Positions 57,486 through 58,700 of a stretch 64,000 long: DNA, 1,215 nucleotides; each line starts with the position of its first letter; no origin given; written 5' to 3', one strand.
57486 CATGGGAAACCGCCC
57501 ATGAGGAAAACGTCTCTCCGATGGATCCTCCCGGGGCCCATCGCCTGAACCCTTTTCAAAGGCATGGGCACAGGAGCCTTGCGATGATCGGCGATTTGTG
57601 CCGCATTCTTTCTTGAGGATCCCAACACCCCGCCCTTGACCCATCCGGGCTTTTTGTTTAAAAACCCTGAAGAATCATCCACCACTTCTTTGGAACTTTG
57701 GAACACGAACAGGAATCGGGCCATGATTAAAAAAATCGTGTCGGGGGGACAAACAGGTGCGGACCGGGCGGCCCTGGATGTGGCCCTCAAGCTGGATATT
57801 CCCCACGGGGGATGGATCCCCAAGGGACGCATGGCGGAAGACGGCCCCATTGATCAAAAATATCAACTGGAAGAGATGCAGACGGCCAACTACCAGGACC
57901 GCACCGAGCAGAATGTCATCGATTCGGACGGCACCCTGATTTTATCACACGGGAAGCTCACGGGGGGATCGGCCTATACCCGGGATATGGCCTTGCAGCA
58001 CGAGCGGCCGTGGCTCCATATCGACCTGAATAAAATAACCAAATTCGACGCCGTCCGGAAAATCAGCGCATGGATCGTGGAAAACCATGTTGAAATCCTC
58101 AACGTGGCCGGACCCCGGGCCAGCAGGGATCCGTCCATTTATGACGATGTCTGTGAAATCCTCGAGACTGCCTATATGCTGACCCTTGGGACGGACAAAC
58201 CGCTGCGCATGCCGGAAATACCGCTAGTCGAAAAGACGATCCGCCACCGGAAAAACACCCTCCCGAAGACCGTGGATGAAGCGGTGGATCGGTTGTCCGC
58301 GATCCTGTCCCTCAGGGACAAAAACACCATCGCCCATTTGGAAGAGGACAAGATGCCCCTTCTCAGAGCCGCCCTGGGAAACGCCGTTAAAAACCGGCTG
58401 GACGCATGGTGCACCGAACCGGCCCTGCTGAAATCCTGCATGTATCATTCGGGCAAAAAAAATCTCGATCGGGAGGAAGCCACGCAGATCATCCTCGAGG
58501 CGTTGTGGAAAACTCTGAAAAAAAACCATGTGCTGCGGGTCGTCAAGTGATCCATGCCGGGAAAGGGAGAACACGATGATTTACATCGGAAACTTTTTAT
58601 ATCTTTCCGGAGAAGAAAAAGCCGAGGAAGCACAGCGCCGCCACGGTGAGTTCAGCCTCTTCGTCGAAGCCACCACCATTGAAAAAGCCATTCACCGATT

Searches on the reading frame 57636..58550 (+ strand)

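Call 3: search_protein_families(library=pfam, proteins=[window:57636-58550:+], max_evalue=0.01)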
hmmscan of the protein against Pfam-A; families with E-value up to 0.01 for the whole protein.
window:57636-58550:+ (304 aa): 2 families
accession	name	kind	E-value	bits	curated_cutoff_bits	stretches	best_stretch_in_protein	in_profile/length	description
PF12694.12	cpYpsA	-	3.9e-60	202.2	26.2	1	34-178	1-143/145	Circularly permutated YpsA SLOG family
PF20594.3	DUF6794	-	7.2e-07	29.6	27.1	1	210-294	2-83/83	Domain of unknown function (DUF6794)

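Call 4: search_protein_families(library=ncbifam, proteins=[window:57636-58550:+], max_evalue=0.01)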
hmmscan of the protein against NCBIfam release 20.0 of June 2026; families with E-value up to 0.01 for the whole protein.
window:57636-58550:+ (304 aa): 0 families
